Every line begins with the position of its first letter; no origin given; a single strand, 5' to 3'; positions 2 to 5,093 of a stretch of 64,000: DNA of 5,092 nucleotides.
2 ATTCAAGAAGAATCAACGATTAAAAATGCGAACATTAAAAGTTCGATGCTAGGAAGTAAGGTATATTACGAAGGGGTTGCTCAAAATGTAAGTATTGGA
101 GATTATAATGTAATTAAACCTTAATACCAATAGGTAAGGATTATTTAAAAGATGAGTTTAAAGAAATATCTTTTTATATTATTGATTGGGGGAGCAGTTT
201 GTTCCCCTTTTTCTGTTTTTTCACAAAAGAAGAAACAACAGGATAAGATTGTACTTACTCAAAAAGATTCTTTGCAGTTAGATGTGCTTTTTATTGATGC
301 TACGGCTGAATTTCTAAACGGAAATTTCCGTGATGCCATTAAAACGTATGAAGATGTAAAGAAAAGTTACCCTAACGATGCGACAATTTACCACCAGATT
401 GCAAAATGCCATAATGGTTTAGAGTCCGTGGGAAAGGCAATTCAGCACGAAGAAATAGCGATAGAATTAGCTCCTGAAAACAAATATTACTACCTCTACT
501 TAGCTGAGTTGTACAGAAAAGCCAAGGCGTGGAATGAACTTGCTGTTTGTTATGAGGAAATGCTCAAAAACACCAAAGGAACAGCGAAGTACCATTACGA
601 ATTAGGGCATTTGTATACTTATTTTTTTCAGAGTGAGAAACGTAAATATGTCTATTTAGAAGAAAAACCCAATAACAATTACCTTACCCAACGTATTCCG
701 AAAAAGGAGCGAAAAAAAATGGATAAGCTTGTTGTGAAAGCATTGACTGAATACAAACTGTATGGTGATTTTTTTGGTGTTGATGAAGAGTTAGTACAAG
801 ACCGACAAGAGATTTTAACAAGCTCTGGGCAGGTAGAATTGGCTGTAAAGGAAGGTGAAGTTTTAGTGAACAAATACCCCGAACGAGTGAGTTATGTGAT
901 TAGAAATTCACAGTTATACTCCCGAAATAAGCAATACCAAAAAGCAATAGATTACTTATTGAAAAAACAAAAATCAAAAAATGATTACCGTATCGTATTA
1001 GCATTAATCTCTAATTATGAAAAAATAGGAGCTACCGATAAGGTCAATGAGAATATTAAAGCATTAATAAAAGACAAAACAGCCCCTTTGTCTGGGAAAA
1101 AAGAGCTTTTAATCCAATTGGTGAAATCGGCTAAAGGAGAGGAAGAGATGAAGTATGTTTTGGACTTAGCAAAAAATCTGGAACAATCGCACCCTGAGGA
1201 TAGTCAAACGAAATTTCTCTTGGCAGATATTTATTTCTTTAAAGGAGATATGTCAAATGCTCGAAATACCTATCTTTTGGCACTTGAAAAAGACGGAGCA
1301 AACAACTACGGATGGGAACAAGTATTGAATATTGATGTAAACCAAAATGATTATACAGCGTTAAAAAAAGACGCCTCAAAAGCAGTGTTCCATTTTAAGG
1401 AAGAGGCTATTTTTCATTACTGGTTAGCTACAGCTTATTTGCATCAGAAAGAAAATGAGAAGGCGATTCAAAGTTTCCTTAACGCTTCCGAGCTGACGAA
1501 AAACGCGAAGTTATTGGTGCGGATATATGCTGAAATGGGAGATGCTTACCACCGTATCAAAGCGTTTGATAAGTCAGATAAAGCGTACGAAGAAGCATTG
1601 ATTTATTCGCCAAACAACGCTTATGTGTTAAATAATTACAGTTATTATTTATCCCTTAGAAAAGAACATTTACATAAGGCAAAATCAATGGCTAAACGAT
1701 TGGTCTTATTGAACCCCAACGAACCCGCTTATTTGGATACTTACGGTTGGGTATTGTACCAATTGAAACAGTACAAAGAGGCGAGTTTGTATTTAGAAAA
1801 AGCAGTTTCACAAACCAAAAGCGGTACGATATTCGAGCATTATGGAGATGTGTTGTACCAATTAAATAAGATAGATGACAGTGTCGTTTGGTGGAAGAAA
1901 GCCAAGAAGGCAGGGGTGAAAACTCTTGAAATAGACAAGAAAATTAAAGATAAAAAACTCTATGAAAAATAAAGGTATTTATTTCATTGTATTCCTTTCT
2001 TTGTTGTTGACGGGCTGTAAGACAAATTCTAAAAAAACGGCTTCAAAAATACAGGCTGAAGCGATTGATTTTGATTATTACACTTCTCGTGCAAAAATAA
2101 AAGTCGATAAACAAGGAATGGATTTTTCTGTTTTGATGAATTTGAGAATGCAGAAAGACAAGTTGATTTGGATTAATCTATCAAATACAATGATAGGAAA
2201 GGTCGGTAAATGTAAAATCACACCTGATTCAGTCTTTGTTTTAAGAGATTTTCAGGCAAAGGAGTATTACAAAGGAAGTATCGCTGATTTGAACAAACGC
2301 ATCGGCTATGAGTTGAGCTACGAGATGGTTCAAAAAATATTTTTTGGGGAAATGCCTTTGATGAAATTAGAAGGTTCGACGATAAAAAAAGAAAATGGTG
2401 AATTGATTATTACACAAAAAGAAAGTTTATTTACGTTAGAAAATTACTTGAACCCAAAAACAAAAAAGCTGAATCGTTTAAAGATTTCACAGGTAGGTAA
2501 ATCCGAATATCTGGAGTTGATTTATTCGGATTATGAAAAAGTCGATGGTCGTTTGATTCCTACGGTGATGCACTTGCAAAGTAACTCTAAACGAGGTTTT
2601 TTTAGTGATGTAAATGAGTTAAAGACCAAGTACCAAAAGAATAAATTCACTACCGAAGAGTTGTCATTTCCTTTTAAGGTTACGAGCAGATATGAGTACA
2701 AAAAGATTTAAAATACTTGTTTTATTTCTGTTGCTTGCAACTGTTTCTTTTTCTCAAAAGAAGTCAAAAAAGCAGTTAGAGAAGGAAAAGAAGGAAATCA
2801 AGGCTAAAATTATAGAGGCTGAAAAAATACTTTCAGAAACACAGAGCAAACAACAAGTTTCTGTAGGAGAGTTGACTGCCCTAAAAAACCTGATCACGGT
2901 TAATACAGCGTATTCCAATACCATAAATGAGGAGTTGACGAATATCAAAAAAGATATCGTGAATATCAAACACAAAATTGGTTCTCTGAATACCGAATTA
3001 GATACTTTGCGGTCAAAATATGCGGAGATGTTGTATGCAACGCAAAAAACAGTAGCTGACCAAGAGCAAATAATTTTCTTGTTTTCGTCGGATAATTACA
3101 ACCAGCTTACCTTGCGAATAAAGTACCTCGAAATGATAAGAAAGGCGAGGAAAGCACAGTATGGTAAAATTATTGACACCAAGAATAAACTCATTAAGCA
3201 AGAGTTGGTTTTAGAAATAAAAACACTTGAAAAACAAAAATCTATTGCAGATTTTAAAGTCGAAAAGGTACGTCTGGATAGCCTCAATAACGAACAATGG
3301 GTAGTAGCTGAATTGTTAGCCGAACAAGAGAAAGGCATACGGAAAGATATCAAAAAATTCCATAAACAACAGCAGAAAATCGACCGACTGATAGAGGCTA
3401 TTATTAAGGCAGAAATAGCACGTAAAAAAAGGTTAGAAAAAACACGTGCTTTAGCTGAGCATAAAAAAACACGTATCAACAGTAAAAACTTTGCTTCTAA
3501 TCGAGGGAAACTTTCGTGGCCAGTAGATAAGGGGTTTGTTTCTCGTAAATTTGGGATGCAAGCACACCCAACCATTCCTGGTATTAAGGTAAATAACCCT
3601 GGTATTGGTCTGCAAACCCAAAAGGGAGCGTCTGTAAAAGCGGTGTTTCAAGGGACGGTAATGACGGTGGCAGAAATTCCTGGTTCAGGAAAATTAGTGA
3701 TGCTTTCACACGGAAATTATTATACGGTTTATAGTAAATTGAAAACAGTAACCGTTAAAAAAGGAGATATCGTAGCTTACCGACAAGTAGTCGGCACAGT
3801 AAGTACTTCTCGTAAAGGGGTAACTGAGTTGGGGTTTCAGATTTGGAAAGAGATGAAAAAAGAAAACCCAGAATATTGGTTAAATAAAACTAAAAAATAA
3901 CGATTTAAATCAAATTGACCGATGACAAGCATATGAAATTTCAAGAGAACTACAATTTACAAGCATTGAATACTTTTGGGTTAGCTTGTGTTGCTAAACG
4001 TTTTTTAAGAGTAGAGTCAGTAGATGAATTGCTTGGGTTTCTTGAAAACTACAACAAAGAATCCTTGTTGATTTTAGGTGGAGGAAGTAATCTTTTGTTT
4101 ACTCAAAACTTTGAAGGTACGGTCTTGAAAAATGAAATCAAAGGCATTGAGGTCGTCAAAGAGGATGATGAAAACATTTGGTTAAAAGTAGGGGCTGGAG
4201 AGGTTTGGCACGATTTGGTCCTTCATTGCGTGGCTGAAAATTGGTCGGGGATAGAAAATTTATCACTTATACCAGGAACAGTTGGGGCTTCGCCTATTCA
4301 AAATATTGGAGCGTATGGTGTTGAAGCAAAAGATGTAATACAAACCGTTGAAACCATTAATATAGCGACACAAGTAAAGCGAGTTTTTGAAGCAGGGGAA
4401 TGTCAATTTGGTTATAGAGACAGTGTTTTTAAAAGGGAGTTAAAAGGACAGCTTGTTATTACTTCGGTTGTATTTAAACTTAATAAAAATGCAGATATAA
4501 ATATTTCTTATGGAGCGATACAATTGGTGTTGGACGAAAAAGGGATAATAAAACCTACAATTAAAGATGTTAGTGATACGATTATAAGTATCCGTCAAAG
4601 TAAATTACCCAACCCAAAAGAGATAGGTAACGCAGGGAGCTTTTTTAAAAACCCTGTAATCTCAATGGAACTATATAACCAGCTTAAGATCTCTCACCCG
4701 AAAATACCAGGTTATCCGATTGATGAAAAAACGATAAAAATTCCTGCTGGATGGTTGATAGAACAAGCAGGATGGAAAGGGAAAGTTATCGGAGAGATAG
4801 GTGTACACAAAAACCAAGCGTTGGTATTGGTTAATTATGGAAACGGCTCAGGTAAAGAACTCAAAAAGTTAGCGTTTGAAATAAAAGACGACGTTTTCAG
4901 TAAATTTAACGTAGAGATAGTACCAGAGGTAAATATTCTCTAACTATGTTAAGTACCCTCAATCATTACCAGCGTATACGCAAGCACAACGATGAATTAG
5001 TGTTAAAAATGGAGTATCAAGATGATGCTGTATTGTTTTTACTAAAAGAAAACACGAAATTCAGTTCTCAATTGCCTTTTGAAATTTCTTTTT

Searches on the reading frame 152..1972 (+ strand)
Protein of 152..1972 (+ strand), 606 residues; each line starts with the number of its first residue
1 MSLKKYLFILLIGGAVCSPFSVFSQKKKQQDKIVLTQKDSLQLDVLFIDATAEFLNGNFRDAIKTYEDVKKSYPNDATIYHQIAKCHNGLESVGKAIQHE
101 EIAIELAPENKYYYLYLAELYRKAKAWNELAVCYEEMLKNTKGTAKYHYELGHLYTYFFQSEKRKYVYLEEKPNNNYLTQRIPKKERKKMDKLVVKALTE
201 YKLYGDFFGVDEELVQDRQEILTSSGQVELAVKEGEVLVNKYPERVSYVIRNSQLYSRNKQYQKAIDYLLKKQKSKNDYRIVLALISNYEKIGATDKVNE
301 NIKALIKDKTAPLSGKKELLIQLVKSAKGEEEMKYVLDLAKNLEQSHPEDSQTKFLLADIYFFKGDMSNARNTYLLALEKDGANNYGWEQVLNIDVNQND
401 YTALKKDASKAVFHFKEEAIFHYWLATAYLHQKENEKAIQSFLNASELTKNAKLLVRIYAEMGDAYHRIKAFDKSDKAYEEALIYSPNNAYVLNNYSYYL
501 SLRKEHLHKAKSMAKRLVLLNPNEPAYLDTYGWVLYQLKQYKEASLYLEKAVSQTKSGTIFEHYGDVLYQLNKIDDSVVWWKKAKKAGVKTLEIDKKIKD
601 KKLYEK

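Call 92: search_protein_families(library=pfam, proteins=[window:152-1972:+], max_evalue=0.00001)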
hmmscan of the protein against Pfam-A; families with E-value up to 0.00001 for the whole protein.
window:152-1972:+ (606 aa): 15 families
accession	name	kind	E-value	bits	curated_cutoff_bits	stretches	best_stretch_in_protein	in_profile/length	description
PF07719.23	TPR_2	-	1.2e-17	63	27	0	526-553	2-29/34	Tetratricopeptide repeat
PF13432.12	TPR_16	-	2.4e-16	60.2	32.7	0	406-443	18-55/65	Tetratricopeptide repeat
PF13424.12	TPR_12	-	9.5e-16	58.2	30.1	0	421-483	5-72/77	Tetratricopeptide repeat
PF00515.34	TPR_1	-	5.2e-15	55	27.8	0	420-447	2-29/34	Tetratricopeptide repeat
PF13428.12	TPR_14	-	1.5e-13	50.4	23.5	0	50-85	8-43/44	Tetratricopeptide repeat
PF13181.12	TPR_8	-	4.9e-13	48.6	25.7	0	457-489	2-34/34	Tetratricopeptide repeat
PF14559.12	TPR_19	-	2.7e-10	40.9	25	0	339-382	13-56/68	Tetratricopeptide repeat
PF12895.13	ANAPC3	-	5.4e-10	39.9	27.2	0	508-576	6-74/82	Anaphase-promoting complex, cyclosome, subunit 3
PF13431.12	TPR_17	-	1.4e-09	37.9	24.4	0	478-504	1-27/34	Tetratricopeptide repeat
PF23914.1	TPR_CcmH_CycH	-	4.2e-08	33.6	42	0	463-551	57-147/158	Cytochrome c-type biogenesis protein H TPR domain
PF13414.12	TPR_11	-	3.1e-07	30.4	26.8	0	428-468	3-40/42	TPR repeat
PF13174.12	TPR_6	-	4.4e-07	30.6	26.3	0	50-75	7-32/33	Tetratricopeptide repeat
PF13176.12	TPR_7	-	4.7e-07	29.8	27.9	0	425-451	5-31/36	Tetratricopeptide repeat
PF13371.12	TPR_9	-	1.7e-06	28.4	35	0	501-557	5-61/73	Tetratricopeptide repeat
PF25058.1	ARM_TT21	-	4.1e-06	27.3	27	0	271-362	49-139/155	Tetratricopeptide repeat protein 21 ARM repeat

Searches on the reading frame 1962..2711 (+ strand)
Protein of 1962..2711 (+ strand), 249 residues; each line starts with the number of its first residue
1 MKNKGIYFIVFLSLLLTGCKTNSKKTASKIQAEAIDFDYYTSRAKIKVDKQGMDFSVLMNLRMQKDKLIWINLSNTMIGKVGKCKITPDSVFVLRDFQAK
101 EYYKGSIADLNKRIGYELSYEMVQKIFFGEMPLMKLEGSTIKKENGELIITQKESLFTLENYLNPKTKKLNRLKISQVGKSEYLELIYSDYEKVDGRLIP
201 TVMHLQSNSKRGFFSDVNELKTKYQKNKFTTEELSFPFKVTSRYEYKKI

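Call 92: search_protein_families(library=pfam, proteins=[window:1962-2711:+], max_evalue=0.00001)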
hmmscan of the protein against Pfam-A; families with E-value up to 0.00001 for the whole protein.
window:1962-2711:+ (249 aa): 1 family
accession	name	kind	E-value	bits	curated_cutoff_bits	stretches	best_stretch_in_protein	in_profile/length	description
PF14125.13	DUF4292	-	5.8e-39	134.3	23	1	35-245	2-207/209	Domain of unknown function (DUF4292)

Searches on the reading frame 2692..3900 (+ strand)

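Call 92: search_protein_families(library=pfam, proteins=[window:2692-3900:+], max_evalue=0.00001)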
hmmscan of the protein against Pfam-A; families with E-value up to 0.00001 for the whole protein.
window:2692-3900:+ (402 aa): 1 family
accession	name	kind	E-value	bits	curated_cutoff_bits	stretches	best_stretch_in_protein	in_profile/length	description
PF01551.29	Peptidase_M23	-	9.1e-16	58.3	28.7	1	302-393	3-96/96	Peptidase family M23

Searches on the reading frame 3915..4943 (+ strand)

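Call 92: search_protein_families(library=pfam, proteins=[window:3915-4943:+], max_evalue=0.00001)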
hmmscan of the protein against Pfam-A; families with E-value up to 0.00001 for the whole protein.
window:3915-4943:+ (342 aa): 2 families
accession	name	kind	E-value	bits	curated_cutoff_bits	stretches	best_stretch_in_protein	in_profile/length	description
PF02873.21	MurB_C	-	1.4e-26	93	27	1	219-342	2-99/99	UDP-N-acetylenolpyruvoylglucosamine reductase, C-terminal domain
PF01565.28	FAD_binding_4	-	7.3e-20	71.5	26.4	1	29-149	3-130/139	FAD binding domain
